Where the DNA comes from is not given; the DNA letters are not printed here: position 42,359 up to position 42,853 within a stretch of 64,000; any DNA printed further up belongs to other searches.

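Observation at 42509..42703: Unannotated-type 64-aa soluble protein gene embedded between nuoK and nuoL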

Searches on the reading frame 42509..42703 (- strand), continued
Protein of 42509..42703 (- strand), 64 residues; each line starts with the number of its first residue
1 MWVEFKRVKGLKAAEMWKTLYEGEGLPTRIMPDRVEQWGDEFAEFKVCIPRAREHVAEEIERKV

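Call 31: find_related_loci(query=A2, collection=genome_contigs, flank=4000)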
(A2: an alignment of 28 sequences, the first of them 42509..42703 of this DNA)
Query A2 (64 aa) in genome_contigs; peptide patterns used: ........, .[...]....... (x = any residue, [..] = any of these).
531 stretches matched a pattern; 345 encode a relative of the query (tblastn E <= 1e-3); the best 80 are kept; 80 distinct loci.
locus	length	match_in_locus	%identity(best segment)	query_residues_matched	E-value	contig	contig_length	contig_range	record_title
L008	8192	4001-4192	100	1-64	4e-39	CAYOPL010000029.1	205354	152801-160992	MAG TPA_asm: uncultured Dehalococcoidia bacterium isolate SRP338948_co1_117 genome assembly, contig: k141_413401, whole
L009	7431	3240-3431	100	1-64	4e-39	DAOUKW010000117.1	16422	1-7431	MAG TPA_asm: Dehalococcoidia bacterium isolate S8_363 334127, whole genome shotgun sequence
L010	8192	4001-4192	100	1-64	4e-39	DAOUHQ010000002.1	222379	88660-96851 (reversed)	MAG TPA_asm: Dehalococcoidia bacterium isolate S16_98 k189_4084, whole genome shotgun sequence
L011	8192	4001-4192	100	1-64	4e-39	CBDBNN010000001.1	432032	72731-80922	MAG: Dehalococcoidia bacterium isolate 887b4896-a18b-4208-aa50-a2b6d5732f93 genome assembly, contig: contig_1, whole gen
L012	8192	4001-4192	100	1-64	4e-39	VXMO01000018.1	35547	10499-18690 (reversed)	MAG: Dehalococcoidia bacterium isolate SB0661_bin_39 NODE_1194_length_35547_cov_22.006762, whole genome shotgun sequence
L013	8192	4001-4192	100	1-64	4e-39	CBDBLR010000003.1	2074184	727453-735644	MAG: Dehalococcoidia bacterium isolate b0ff33b4-6d30-44c2-b05f-a31f5125ac2a genome assembly, contig: contig_3, whole gen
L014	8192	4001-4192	98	1-64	7e-39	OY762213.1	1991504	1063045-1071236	MAG: Dehalococcoidia bacterium isolate 03469a5e-dcd7-4577-8116-c1a2ee551a24 genome assembly, chromosome: 1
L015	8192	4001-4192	100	1-64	4e-39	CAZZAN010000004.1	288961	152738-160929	MAG TPA_asm: uncultured Dehalococcoidia bacterium isolate SRP109090_co2_117 genome assembly, contig: NODE_15_length_2889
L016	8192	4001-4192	98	1-64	6e-39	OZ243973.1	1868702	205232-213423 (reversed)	MAG: Dehalococcoidia bacterium isolate c12eba2c-6843-4f56-bba3-689c727c708a genome assembly, chromosome: 1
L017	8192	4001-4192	100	1-64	4e-39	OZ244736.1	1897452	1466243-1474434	MAG: Dehalococcoidia bacterium isolate 0c2fdd25-49b8-4d48-8c84-d33287bfe51c genome assembly, chromosome: 1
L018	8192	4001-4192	100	1-64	4e-39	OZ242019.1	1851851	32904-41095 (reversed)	MAG: Dehalococcoidia bacterium isolate 6a8eb34f-a5cb-4fb7-8aaa-94d649b5f1d6 genome assembly, chromosome: 1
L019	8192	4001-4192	100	1-64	4e-39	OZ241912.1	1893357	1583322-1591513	MAG: Dehalococcoidia bacterium isolate 1b74dff9-3c1d-47af-b536-3faa717bbe64 genome assembly, chromosome: 1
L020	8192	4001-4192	100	1-64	4e-39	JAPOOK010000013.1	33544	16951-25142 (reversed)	MAG: Chloroflexota bacterium isolate APA_bin_32 c_000000077588, whole genome shotgun sequence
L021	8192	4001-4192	100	1-64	4e-39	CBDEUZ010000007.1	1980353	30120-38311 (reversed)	MAG: Dehalococcoidia bacterium isolate 12bb4de0-5d66-41c1-88e6-9363c8e7e517 genome assembly, contig: contig_7, whole gen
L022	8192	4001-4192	100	1-64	4e-39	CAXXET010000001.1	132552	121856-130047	MAG: Dehalococcoidia bacterium isolate 2b4b04a0-9111-43d2-a146-f7996b42d8f3 genome assembly, contig: contig_1, whole gen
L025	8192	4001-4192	98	1-64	2e-38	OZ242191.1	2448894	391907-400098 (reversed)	MAG: Dehalococcoidia bacterium isolate de6f4d66-2acb-4fd1-9b53-abb1080e863f genome assembly, chromosome: 1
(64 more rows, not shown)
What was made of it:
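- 345 species-level genomes encode it (call 31).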

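Call 35: find_encoding_contigs(protein=P0101, flank=6000, max_places=3)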
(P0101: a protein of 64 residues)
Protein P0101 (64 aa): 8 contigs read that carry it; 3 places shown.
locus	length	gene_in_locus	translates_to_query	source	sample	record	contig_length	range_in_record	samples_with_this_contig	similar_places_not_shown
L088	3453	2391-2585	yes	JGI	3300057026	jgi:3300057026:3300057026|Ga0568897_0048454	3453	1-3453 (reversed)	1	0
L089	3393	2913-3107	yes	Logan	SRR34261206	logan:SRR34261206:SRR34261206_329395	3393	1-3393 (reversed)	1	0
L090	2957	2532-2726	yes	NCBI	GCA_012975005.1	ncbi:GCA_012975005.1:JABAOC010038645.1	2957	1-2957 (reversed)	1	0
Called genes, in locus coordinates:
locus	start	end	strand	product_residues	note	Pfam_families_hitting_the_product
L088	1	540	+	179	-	?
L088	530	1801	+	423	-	PF00146:NADHdh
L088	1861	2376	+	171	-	PF13183:Fer4_8 (faint), PF25160:LdpA_Fe-S-bd (faint), PF13237:Fer4_10, PF14697:Fer4_21, PF00037:Fer4 (weak), PF12838:Fer4_7, PF13187:Fer4_9, PF00037:Fer4, +6 more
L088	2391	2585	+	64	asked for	PF09413:DUF2007 (weak)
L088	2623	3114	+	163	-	PF00499:Oxidored_q3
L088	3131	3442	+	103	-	PF00420:Oxidored_q2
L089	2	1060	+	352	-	?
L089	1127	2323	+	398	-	PF00146:NADHdh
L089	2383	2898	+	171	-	PF13183:Fer4_8 (faint), PF25160:LdpA_Fe-S-bd (faint), PF13237:Fer4_10, PF14697:Fer4_21, PF00037:Fer4 (weak), PF12838:Fer4_7, PF13187:Fer4_9, PF00037:Fer4, +6 more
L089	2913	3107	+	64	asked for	PF09413:DUF2007 (weak)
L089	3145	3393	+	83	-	?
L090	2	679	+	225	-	?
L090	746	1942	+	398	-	PF00146:NADHdh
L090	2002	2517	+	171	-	PF13183:Fer4_8 (faint), PF25160:LdpA_Fe-S-bd (faint), PF13237:Fer4_10, PF00037:Fer4 (weak), PF12838:Fer4_7, PF13187:Fer4_9 (weak), PF14697:Fer4_21 (weak), PF00037:Fer4, +6 more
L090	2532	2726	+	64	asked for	PF09413:DUF2007 (weak)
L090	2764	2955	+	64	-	?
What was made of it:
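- nuoI-X-nuoJ in L088-L090 (call 35). It appears in an independent second position inside another nuo operon (call 35).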

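Call 36: find_encoding_contigs(protein=P0043, flank=6000, max_places=2)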
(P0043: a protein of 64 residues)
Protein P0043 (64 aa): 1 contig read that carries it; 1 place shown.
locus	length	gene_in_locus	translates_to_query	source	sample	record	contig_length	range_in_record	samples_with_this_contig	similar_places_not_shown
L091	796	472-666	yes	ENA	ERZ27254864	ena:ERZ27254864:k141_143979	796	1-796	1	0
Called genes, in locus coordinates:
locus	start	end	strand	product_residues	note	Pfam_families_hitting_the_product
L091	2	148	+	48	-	?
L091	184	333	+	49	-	-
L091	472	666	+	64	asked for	-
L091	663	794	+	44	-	?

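Call 37: find_encoding_contigs(protein=P0064, flank=6000, max_places=2)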
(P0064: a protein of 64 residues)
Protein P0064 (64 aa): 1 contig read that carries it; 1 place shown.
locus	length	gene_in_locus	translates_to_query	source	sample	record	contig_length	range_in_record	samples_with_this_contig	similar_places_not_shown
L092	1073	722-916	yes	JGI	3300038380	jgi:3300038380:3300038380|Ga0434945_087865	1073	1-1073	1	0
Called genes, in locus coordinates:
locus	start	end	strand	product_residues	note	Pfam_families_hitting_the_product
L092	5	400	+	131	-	PF00499:Oxidored_q3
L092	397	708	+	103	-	PF00420:Oxidored_q2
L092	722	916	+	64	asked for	-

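Call 38: find_encoding_contigs(protein=P0113, flank=6000, max_places=2)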
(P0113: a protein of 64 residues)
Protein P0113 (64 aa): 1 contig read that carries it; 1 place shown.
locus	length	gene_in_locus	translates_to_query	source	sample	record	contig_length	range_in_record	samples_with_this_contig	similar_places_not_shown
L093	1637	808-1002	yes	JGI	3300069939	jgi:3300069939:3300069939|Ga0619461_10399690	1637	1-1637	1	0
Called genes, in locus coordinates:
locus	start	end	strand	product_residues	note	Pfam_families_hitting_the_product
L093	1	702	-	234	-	?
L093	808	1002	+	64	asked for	-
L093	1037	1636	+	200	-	?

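Call 39: find_encoding_contigs(protein=P0140, flank=6000, max_places=2)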
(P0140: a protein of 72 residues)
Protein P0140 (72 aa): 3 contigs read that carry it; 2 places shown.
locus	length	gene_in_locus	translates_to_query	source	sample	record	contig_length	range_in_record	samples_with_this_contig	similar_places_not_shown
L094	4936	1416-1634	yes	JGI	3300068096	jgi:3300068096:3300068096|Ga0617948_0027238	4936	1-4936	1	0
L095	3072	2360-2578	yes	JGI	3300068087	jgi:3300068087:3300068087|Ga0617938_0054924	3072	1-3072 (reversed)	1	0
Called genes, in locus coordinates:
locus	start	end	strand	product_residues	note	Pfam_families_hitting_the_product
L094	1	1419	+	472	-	?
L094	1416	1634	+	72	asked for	PF09413:DUF2007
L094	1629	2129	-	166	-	PF01035:DNA_binding_1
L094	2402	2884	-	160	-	PF06445:GyrI-like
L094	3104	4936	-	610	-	?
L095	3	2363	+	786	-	?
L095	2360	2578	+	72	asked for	PF09413:DUF2007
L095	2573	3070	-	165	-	?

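Call 40: search_protein_families(library=pfam, proteins=[L093:1037-1636:+, L093:1-702:-, L095:3-2363:+, L091:663-794:+, L091:2-148:+, L091:184-333:+], max_evalue=0.01)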
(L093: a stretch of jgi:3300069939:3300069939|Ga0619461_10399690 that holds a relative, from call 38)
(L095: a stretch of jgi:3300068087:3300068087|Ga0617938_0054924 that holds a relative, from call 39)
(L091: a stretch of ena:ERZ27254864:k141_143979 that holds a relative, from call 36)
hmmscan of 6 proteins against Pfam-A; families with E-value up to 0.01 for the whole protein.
L093:1037-1636:+ (200 aa): 3 families
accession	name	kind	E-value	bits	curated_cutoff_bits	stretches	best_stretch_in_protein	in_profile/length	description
PF13500.12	AAA_26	-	2e-20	73.9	27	1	3-183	2-195/198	AAA domain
PF01656.29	CbiA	-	2.1e-08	34.6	25.4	1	4-182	1-115/125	CobQ/CobB/MinD/ParA nucleotide binding domain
PF07015.17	VirC1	-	0.0052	16.6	24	1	2-37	2-37/231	VirC1 protein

L093:1-702:- (234 aa): 1 family
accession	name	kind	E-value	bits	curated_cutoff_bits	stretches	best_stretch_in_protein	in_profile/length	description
PF11258.13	DUF3048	-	1.1e-38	133.2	25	1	105-226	13-137/148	Protein of unknown function (DUF3048) N-terminal domain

L095:3-2363:+ (786 aa): 4 families
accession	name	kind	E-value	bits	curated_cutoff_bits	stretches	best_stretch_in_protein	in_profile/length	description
PF07733.18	DNA_pol3_alpha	-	3.1e-65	220.8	23.9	1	1-184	80-260/260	Bacterial DNA polymerase III alpha NTPase domain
PF17657.6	DNA_pol3_finger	-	4.9e-60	202.1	22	1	187-348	1-164/166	Bacterial DNA polymerase III alpha subunit finger domain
PF14579.12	HHH_6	-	9.9e-28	96.6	25.6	1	424-510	2-85/90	Helix-hairpin-helix motif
PF01336.31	tRNA_anti-codon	-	7.6e-12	45.4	27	1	610-685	1-73/75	OB-fold nucleic acid binding domain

L091:663-794:+ (44 aa): 0 families

L091:2-148:+ (48 aa): 1 family
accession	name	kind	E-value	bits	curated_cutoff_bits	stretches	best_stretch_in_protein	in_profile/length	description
PF00420.29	Oxidored_q2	-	4.9e-12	45.9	26.1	1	4-48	51-95/95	NADH-ubiquinone/plastoquinone oxidoreductase chain 4L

L091:184-333:+ (49 aa): 0 families
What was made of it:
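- One follows dnaE (calls 39, 40). Fringe family members occur in unrelated contexts (calls 38-40).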

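Call 47: find_homologous_proteins(query=A3, max_evalue=0.001)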
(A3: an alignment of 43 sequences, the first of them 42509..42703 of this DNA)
Query A3 (43 sequences) (64 aa, profile of the alignment): 118 proteins with E <= 0.001 among 221 candidates.
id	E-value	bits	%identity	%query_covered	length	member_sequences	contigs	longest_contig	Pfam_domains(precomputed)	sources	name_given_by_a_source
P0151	2.7e-26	109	54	100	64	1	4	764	-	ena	-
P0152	3.9e-26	108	62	100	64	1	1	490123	-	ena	-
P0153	4.6e-26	108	55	100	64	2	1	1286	-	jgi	jgi:hypothetical protein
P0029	4.9e-26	108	52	100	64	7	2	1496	-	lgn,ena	-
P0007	5.2e-26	108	60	100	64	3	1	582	-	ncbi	-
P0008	5.4e-26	108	57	100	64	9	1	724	-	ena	-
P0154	5.8e-26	108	55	100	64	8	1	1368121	-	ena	-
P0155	7.6e-26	108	60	100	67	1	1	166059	-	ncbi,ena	-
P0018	7.8e-26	108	57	100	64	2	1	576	-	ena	-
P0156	9.1e-26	107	57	100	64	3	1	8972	-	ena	-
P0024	1.4e-25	107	57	100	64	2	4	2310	-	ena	-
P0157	1.4e-25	107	57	100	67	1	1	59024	-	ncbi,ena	-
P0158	1.9e-25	106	54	100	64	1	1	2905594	-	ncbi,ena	-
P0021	1.9e-25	106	57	100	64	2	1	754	-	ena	-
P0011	2.3e-25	106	58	100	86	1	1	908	-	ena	-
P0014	2.7e-25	106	57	100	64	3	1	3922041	-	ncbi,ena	-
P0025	6.3e-25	105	60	100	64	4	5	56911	-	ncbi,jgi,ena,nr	ncbi:MAG TPA: hypothetical protein VI855_07490 [Dehalococcoidia bacterium]|jgi:hypothetical protein|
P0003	4.5e-21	92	77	100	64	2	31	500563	-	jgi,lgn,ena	jgi:hypothetical protein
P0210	1.1e-20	91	36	91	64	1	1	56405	-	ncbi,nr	ncbi:MAG: hypothetical protein HY675_15325 [Chloroflexi bacterium]|nr:hypothetical protein [Chlorofl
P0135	1.2e-19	88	33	91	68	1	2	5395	-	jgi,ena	-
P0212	6.7e-19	85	36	91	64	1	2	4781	-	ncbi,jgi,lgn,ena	-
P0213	1.1e-18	85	32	94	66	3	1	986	PF09413.16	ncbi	-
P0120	8.8e-18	82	28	94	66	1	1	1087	-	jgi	jgi:hypothetical protein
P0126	1.0e-15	75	27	92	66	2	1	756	-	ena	-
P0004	5.6e-14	70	100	77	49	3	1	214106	-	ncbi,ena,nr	ncbi:MAG: hypothetical protein OXC55_01760 [Chloroflexi bacterium]|nr:hypothetical protein [Chlorofl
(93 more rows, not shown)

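Call 48: find_encoding_contigs(protein=P0210, flank=7000, max_places=2)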
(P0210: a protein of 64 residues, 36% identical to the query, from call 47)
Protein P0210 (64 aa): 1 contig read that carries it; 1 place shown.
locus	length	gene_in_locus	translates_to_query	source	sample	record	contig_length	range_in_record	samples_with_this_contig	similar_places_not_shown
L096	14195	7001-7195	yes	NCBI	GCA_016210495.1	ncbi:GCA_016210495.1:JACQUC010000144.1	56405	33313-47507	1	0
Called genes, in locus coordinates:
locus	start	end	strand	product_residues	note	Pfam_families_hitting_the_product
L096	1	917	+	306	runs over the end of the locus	PF00226:DnaJ, PF01556:DnaJ_C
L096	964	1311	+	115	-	PF13411:MerR_1, PF13591:MerR_2, PF00376:MerR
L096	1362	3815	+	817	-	PF02861:Clp_N, PF23569:NBD_SMAX1, PF00004:AAA, PF17871:AAA_lid_9, PF00004:AAA, PF07724:AAA_2, PF07728:AAA_5, PF10431:ClpB_D2-small, +10 more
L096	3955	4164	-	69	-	PF02452:PemK_toxin (weak)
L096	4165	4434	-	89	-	-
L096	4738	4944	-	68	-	PF00037:Fer4 (weak), PF12837:Fer4_6 (faint), PF13237:Fer4_10 (weak), PF14697:Fer4_21 (faint), PF12800:Fer4_4 (faint), PF12838:Fer4_7, PF13187:Fer4_9 (weak)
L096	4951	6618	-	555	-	PF00890:FAD_binding_2, PF01266:DAO (faint), PF03486:HI0933_like (faint), PF07992:Pyr_redox_2 (faint), PF12831:FAD_oxidored (weak), PF13450:NAD_binding_8 (faint), PF02910:Succ_DH_flav_C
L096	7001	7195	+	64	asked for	-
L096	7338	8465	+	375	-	PF13500:AAA_26, PF07085:DRTGG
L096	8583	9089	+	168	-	PF01257:2Fe-2S_thioredx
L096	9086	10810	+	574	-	PF01512:Complex1_51K, PF10531:SLBB (weak), PF10589:NADH_4Fe-4S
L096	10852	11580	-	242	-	-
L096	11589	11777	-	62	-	-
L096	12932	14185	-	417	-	PF00989:PAS, PF08448:PAS_4, PF13426:PAS_9, PF00989:PAS, PF13188:PAS_8, PF08447:PAS_3, PF13426:PAS_9, PF00990:GGDEF, +1 more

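Call 49: find_encoding_contigs(protein=P0212, flank=5000, max_places=2)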
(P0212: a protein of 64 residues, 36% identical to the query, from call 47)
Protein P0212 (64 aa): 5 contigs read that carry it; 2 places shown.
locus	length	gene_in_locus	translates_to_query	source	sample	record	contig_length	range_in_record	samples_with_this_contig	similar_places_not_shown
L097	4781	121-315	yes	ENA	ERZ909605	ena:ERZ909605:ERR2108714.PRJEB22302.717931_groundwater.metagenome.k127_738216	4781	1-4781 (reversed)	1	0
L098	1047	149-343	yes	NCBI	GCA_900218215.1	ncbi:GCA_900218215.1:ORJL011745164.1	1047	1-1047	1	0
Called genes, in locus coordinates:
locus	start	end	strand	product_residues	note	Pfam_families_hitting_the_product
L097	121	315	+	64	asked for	-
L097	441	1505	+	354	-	PF13500:AAA_26, PF07085:DRTGG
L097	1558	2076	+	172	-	PF01257:2Fe-2S_thioredx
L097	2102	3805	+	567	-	PF01512:Complex1_51K, PF10589:NADH_4Fe-4S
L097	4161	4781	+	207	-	?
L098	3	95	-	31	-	?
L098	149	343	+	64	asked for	-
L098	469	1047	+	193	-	?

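Call 50: find_encoding_contigs(protein=P0135, flank=5000, max_places=2)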
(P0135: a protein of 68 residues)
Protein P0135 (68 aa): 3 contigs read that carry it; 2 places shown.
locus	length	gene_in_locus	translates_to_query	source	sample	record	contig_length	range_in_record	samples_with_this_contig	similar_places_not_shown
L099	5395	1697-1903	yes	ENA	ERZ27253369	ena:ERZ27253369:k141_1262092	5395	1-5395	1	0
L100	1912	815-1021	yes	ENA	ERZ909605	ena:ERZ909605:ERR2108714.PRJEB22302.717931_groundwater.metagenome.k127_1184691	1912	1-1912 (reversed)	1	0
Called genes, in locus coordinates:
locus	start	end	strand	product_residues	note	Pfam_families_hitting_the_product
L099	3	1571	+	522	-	?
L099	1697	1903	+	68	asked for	-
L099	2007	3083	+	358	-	PF01656:CbiA (faint), PF13500:AAA_26, PF07085:DRTGG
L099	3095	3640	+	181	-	PF01257:2Fe-2S_thioredx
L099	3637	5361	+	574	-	PF01512:Complex1_51K, PF10531:SLBB (weak), PF10589:NADH_4Fe-4S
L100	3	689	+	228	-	?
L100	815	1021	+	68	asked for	-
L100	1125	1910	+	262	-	?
